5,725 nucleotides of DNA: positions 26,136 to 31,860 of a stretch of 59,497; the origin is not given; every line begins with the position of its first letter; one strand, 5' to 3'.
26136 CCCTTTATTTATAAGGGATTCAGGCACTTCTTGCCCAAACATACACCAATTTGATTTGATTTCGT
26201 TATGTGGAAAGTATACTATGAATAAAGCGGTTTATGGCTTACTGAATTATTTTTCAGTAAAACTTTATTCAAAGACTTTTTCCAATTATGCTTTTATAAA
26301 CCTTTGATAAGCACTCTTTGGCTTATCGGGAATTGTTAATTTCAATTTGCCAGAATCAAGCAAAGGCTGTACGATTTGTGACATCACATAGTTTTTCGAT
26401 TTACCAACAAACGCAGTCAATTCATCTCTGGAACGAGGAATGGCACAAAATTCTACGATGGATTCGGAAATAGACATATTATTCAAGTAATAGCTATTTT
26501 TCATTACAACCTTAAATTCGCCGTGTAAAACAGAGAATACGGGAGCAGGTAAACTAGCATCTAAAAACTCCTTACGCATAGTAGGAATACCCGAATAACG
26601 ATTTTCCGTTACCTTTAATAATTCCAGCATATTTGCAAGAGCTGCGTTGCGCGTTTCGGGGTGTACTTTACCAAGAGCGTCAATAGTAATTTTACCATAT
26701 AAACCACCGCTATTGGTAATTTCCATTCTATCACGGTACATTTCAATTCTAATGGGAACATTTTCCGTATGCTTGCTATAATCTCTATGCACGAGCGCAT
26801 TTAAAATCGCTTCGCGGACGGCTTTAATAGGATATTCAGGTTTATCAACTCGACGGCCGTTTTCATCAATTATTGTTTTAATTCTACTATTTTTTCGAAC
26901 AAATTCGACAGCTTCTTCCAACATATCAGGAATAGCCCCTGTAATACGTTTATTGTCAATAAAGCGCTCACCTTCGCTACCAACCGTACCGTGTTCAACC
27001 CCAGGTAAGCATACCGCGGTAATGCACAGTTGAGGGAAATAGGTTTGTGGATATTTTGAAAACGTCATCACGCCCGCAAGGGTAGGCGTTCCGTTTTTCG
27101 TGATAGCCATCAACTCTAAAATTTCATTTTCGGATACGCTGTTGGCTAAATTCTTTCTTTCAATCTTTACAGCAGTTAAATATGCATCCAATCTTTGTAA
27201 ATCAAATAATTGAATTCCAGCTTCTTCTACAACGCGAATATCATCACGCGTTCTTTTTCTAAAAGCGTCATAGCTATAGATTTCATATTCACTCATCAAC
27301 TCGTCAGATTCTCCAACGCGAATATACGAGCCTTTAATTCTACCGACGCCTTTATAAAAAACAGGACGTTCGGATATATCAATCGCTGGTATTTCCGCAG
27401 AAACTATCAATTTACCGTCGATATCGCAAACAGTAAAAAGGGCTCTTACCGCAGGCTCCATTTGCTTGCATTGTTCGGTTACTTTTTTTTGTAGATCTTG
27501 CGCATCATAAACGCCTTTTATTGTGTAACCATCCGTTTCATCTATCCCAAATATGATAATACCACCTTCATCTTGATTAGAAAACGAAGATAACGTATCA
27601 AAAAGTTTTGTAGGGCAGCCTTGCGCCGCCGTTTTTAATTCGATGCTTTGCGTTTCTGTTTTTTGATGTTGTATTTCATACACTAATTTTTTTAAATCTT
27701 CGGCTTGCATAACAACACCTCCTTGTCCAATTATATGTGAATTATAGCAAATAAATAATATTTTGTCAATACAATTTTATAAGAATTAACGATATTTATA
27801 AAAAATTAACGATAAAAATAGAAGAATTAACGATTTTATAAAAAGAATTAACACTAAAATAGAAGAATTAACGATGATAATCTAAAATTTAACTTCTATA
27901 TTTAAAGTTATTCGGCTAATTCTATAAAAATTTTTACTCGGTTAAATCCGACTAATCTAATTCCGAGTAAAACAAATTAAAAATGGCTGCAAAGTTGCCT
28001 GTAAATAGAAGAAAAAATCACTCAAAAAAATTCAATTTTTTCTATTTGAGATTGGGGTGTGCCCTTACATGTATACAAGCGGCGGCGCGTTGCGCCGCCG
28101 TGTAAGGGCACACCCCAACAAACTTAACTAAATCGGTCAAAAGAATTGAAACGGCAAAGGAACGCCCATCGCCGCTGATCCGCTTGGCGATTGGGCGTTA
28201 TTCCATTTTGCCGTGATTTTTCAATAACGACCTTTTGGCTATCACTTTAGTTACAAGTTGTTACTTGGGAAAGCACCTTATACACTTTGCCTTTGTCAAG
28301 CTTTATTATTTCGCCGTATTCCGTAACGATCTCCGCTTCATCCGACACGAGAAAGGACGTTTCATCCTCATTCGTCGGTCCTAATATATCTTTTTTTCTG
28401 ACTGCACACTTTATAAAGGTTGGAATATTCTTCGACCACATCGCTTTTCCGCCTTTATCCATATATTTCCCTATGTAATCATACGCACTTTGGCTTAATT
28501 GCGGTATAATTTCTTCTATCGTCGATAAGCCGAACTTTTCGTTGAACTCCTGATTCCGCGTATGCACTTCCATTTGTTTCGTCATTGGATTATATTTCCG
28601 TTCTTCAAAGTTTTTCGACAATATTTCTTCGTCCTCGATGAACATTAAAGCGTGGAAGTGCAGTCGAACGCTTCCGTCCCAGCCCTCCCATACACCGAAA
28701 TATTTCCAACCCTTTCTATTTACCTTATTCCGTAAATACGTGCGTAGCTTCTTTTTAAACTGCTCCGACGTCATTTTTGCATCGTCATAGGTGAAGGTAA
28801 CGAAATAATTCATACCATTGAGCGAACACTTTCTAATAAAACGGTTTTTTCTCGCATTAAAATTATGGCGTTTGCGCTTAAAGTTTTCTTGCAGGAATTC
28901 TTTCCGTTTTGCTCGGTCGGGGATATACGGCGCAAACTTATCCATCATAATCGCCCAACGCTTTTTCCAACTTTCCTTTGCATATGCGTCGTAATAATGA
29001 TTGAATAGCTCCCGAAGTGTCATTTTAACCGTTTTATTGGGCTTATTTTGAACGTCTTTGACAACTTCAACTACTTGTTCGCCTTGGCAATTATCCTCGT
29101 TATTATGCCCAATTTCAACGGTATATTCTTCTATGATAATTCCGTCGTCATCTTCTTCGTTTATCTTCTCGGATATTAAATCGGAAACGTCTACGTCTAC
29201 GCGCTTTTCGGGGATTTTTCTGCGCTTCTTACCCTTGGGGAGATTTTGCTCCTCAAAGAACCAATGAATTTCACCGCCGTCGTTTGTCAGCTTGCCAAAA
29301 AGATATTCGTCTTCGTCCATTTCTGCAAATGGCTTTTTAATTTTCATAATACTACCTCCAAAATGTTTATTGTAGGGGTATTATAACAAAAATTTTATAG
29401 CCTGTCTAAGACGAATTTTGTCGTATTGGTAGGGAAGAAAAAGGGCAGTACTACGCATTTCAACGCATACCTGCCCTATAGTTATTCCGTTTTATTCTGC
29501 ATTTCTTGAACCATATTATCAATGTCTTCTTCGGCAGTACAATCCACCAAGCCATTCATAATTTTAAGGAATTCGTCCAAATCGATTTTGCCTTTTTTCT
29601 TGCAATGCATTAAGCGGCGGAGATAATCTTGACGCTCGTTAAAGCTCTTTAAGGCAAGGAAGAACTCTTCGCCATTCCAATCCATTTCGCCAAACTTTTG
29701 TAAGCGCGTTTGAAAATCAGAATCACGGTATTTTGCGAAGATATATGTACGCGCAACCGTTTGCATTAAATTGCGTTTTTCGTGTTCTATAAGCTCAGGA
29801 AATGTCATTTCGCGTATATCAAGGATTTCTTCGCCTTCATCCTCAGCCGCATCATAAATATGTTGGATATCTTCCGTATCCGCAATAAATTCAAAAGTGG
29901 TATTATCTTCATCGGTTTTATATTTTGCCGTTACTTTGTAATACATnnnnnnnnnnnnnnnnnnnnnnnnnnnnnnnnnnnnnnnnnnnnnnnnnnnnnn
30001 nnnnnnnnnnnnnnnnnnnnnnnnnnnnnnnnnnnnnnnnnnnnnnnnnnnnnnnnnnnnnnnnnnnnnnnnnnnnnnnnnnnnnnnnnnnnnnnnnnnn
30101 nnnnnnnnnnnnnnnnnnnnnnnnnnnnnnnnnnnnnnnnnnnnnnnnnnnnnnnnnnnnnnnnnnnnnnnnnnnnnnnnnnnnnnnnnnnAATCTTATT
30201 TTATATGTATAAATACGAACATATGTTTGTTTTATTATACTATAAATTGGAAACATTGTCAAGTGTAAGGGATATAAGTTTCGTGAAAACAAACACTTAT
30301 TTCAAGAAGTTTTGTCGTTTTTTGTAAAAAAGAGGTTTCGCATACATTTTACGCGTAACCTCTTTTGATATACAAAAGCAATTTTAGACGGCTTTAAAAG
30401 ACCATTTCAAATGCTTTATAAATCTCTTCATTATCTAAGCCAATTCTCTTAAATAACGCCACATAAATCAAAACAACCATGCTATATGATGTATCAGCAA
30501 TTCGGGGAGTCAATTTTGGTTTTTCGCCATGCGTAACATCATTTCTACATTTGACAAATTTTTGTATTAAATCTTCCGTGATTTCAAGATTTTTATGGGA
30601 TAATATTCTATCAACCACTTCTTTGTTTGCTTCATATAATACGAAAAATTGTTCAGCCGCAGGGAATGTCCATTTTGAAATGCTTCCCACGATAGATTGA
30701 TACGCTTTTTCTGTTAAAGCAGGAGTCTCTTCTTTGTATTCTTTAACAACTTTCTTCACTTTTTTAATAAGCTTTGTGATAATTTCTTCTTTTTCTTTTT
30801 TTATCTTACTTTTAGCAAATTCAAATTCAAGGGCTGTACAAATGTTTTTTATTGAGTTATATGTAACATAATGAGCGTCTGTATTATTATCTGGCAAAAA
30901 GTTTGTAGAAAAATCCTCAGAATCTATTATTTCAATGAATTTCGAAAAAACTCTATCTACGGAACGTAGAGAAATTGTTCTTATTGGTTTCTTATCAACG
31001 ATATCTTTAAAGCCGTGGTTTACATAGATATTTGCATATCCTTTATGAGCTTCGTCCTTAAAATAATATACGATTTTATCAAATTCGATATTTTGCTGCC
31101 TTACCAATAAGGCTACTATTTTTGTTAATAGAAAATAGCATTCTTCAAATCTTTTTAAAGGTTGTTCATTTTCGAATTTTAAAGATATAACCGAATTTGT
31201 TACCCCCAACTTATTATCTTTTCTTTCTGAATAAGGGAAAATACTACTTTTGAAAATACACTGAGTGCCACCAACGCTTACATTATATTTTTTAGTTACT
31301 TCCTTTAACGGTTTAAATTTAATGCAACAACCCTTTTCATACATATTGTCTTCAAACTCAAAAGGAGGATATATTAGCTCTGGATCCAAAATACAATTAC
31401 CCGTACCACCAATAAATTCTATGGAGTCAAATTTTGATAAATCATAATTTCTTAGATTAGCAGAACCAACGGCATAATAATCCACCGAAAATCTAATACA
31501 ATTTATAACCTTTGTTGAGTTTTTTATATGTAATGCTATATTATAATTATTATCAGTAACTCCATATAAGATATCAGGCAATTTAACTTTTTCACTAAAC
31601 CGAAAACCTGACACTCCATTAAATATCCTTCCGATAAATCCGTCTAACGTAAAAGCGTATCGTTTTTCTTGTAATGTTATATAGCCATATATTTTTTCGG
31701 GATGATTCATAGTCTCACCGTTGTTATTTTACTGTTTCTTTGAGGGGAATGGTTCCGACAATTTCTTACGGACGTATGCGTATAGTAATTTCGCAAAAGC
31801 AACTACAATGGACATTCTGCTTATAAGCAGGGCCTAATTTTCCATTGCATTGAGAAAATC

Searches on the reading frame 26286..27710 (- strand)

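Call 26: search_protein_families(library=pfam, proteins=[window:26286-27710:-], max_evalue=0.01)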
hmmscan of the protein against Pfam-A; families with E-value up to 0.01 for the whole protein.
window:26286-27710:- (474 aa): 3 families
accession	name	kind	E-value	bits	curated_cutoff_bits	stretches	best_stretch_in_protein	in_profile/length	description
PF13749.12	HATPase_c_4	-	1.5e-21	76.6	26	1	319-403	3-89/89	Putative ATP-dependent DNA helicase recG C-terminal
PF04326.19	SLFN_AlbA_2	-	4e-13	50.4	25.3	1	19-139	1-117/118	Schlafen, AlbA_2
PF21247.3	Fic-like_C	-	0.00091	19.5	27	1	443-471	33-61/64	Filamentation induced by cAMP protein Fic-like, C-terminal domain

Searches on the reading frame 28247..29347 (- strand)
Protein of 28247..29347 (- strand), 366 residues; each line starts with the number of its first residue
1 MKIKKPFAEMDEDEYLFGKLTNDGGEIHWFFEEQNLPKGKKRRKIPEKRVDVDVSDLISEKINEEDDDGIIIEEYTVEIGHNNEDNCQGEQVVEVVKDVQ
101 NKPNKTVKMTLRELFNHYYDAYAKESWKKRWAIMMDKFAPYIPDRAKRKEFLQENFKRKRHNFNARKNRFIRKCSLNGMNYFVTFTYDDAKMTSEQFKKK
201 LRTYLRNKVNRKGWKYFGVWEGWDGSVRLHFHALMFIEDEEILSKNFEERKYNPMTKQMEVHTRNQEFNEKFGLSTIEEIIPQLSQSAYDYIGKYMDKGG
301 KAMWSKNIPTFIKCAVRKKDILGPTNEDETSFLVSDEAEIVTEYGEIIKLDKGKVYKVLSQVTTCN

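Call 26: search_protein_families(library=pfam, proteins=[window:28247-29347:-], max_evalue=0.01)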
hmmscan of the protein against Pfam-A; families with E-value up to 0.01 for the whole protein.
window:28247-29347:- (366 aa): 2 families
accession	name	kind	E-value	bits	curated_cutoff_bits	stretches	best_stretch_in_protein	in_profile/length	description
PF23343.2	REP_ORF2-G2P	-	6.5e-11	42.8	27.8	1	180-299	1-98/99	Replication-associated protein ORF2/G2P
PF21497.3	TcpC-like_C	-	0.0093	16.7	27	0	180-218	10-47/109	Conjugal transfer protein-like, C-terminal domain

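Call 58: search_protein_families(library=ncbifam, proteins=[window:28247-29344:-], max_evalue=0.01)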
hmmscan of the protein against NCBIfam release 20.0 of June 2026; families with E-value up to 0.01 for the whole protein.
window:28247-29344:- (365 aa): 0 families

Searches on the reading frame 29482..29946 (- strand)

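Call 26: search_protein_families(library=pfam, proteins=[window:29482-29946:-], max_evalue=0.01)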
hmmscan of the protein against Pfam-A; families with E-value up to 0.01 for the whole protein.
window:29482-29946:- (154 aa): 2 families
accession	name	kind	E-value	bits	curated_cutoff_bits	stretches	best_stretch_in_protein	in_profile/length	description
PF13833.12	EF-hand_8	-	0.0052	16.9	28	0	117-149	1-34/54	EF-hand domain pair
PF21433.2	M3K_C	-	0.0065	17.3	27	1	10-66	22-78/105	Mevalonate-3-kinase, C-terminal domain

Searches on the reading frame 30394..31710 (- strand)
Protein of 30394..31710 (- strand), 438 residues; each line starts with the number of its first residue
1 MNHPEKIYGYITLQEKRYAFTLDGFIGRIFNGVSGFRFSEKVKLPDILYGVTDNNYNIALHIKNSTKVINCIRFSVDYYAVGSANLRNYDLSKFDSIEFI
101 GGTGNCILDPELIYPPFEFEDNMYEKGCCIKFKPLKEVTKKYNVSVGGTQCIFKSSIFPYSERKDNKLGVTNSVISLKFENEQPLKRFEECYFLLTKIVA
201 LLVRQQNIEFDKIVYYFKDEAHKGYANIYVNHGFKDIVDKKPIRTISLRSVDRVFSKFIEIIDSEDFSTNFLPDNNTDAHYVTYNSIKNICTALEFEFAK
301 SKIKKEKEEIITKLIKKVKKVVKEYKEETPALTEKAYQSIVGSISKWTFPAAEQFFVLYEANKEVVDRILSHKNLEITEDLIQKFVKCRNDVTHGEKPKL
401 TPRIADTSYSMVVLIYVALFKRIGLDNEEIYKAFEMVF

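Call 7: search_protein_families(library=pfam, proteins=[window:30394-31710:-], max_evalue=0.01)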
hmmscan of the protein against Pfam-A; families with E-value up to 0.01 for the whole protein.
window:30394-31710:- (438 aa): 2 families
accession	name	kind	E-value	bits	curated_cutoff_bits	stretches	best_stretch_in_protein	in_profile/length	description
PF18739.6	HEPN_Apea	-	1.3e-06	29.3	24.4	1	304-429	23-136/136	Apea-like HEPN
PF18737.6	HEPN_MAE_28990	-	0.0024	18.6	26.8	1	281-403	68-177/211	MAE_28990/MAE_18760-like HEPN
